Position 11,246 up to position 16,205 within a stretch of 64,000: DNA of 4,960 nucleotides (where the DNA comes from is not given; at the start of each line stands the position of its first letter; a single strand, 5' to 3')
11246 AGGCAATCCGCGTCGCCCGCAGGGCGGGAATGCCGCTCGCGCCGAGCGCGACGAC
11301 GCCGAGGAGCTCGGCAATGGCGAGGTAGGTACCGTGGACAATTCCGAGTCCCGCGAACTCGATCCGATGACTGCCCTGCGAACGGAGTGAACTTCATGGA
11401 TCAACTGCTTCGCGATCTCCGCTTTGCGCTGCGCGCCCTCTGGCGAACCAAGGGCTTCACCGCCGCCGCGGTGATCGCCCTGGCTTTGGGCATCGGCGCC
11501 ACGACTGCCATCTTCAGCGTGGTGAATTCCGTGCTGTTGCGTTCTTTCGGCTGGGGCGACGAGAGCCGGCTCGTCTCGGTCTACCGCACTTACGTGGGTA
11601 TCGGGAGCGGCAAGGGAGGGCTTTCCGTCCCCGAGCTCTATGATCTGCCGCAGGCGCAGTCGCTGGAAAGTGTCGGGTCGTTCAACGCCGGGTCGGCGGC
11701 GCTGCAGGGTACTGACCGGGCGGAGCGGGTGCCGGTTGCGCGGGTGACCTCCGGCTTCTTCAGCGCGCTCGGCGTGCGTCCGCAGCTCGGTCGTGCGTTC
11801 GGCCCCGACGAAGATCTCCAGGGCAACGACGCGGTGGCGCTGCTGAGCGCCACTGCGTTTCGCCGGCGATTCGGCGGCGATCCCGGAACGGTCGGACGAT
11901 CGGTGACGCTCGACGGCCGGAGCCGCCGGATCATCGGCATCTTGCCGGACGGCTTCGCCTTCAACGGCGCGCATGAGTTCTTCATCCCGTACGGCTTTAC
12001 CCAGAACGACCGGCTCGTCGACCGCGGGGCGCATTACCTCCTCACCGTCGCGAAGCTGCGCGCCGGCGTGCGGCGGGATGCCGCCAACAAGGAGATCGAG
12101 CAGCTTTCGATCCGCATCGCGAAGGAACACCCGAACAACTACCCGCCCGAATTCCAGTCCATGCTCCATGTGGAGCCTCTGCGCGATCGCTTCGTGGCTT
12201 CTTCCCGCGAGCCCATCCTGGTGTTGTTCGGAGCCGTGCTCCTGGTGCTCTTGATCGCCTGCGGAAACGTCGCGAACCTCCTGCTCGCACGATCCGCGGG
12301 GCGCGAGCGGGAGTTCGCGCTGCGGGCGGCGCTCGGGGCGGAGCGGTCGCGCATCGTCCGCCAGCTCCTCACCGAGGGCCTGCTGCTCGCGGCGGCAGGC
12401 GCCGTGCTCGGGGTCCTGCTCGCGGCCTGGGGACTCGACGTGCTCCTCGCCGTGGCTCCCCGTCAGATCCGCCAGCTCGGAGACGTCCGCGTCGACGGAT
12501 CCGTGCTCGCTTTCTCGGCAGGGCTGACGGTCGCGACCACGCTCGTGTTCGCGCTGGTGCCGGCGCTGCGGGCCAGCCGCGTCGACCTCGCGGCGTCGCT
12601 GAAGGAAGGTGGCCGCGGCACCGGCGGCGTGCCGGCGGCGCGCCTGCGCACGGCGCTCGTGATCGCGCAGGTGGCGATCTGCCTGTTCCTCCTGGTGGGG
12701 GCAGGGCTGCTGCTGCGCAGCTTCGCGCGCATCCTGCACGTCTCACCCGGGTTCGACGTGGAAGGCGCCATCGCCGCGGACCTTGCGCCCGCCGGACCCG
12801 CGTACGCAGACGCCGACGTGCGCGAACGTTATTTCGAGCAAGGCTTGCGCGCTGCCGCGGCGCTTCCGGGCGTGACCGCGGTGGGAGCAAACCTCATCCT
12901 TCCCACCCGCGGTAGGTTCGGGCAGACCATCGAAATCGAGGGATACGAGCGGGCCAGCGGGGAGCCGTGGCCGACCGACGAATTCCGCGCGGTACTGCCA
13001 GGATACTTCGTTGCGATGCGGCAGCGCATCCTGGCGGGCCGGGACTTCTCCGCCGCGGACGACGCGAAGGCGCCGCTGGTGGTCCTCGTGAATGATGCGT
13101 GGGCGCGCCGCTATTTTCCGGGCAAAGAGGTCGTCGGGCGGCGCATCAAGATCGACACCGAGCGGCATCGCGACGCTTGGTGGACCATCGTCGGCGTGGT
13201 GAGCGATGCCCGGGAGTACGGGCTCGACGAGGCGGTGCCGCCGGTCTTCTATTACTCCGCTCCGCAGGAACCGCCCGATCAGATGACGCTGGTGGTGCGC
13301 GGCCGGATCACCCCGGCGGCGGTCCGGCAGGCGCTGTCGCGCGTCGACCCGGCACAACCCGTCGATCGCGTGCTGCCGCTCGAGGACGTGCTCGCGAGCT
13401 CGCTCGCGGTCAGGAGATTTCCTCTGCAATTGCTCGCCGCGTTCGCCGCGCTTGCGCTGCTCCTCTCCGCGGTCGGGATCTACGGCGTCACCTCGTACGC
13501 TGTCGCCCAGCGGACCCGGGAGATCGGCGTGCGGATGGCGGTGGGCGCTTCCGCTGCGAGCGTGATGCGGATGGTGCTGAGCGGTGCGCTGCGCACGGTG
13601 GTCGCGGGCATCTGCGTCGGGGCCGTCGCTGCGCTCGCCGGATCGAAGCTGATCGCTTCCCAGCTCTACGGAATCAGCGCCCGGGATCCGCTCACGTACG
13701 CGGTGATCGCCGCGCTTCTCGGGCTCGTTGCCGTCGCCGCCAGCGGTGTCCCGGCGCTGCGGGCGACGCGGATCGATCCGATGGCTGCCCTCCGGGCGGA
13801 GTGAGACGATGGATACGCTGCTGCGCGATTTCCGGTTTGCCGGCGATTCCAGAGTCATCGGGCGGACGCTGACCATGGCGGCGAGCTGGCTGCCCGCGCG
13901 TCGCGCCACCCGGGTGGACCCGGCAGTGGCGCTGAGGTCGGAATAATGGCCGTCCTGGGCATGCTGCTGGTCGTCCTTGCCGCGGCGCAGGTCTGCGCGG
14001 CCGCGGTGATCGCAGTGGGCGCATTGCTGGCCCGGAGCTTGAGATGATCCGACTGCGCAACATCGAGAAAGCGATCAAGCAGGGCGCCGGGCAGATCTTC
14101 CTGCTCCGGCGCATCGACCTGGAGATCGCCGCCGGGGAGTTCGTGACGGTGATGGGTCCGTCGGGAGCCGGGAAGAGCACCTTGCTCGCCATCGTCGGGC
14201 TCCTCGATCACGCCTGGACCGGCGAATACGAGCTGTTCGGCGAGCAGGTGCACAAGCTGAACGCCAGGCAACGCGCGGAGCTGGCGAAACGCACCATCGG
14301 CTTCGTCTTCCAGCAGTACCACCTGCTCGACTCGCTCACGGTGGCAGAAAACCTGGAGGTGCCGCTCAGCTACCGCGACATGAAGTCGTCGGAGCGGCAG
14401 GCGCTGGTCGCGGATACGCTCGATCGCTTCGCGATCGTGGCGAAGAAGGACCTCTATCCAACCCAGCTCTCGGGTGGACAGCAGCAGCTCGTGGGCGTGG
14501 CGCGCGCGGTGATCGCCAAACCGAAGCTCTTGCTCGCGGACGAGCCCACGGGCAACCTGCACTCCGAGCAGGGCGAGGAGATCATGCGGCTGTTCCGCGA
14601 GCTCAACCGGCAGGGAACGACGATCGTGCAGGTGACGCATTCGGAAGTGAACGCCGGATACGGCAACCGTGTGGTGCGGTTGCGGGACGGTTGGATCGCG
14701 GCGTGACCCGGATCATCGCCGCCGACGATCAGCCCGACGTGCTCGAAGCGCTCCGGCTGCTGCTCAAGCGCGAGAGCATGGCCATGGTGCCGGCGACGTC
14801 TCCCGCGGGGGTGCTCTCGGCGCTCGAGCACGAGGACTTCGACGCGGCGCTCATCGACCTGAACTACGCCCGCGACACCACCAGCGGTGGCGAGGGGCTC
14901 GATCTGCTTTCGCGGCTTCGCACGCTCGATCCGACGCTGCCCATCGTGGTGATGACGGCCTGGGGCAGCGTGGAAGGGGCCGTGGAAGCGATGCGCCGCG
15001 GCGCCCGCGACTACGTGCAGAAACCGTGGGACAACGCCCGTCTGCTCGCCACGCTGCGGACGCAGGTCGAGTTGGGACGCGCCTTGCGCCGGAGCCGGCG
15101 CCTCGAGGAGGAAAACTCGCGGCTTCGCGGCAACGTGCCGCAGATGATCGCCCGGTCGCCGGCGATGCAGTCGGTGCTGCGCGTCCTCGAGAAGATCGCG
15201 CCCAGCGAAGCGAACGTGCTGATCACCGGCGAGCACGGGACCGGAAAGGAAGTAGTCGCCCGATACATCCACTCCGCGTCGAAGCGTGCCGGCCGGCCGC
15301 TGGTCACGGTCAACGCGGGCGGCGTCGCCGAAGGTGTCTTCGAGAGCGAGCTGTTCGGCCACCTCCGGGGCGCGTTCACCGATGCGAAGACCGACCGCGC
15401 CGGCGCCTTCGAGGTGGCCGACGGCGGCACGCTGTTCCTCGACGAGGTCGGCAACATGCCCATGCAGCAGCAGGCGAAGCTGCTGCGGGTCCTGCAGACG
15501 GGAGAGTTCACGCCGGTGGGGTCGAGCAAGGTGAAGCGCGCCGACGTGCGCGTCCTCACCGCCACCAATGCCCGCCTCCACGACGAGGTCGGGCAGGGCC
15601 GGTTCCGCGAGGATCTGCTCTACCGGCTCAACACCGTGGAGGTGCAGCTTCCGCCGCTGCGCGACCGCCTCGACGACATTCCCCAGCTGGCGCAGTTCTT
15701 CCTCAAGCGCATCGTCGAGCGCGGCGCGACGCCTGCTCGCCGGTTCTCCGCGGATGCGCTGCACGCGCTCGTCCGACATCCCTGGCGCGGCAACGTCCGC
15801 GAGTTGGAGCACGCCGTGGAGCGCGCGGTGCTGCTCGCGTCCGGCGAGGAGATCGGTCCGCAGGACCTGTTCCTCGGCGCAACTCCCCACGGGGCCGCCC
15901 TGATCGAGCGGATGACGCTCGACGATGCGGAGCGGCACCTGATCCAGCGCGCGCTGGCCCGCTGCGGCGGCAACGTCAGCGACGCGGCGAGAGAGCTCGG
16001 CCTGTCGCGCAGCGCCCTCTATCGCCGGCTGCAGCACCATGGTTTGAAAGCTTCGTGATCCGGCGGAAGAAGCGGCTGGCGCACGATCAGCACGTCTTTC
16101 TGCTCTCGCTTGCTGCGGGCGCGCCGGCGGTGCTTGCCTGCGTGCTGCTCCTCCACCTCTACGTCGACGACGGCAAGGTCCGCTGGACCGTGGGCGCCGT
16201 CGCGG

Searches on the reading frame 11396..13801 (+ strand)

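Call 30: search_protein_families(library=pfam, proteins=[window:11396-13801:+], max_evalue=0.0001)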
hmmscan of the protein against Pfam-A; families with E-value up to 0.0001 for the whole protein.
window:11396-13801:+ (802 aa): 2 families
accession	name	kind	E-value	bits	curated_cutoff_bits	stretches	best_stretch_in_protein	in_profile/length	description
PF12704.14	MacB_PCD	-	3.9e-35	122.4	27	2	22-237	1-207/207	MacB-like periplasmic core domain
PF02687.27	FtsX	-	3.4e-24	85.7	25.5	2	682-795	2-120/120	FtsX-like permease C-terminal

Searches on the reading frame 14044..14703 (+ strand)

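Call 30: search_protein_families(library=pfam, proteins=[window:14044-14703:+], max_evalue=0.0001)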
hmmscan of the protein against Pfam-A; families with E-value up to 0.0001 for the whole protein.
window:14044-14703:+ (220 aa): 2 families
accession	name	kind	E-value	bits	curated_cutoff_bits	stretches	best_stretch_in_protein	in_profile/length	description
PF00005.33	ABC_tran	-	1.7e-29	103.6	25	1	21-169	1-136/137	ABC transporter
PF13304.12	AAA_21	-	2e-09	38.4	27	1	135-200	231-299/304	AAA domain, putative AbiEii toxin, Type IV TA system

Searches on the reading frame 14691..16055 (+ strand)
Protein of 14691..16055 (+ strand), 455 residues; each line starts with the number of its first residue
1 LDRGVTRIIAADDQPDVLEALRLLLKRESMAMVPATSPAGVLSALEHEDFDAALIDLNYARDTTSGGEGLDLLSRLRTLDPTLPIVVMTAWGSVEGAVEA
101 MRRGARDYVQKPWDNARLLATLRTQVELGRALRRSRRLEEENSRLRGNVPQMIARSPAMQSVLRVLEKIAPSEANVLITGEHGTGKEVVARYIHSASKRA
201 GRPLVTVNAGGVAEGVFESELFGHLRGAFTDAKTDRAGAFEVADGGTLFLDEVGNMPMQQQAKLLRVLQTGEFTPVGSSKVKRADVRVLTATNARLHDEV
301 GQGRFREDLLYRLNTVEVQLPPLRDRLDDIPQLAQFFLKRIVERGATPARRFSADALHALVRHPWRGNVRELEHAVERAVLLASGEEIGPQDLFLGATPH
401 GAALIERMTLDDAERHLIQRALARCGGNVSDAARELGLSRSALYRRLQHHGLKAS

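Call 30: search_protein_families(library=pfam, proteins=[window:14691-16055:+], max_evalue=0.0001)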
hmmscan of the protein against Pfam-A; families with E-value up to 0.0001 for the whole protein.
window:14691-16055:+ (455 aa): 7 families
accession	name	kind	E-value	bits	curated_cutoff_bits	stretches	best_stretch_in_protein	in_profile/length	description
PF00158.32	Sigma54_activat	-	4.3e-65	218.9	20.2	1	152-318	1-167/168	Sigma-54 interaction domain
PF14532.12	Sigma54_activ_2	-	2.1e-23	83.5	25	1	153-323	1-138/138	Sigma-54 interaction domain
PF25601.1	AAA_lid_14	-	1.1e-21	76.9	27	1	324-394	1-71/87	AAA+ ATPase lid domain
PF00072.30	Response_reg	-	2e-20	73.4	30.2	1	8-122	1-110/111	Response regulator receiver domain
PF02954.25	HTH_8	-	1.7e-15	56.9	22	1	409-448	1-40/42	Bacterial regulatory protein, Fis family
PF07728.20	AAA_5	-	4.2e-07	30.5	22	1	175-295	1-124/139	AAA domain (dynein-related subfamily)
PF00004.35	AAA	-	8.9e-06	26.6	21.2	1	176-294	1-110/131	ATPase family associated with various cellular activities (AAA)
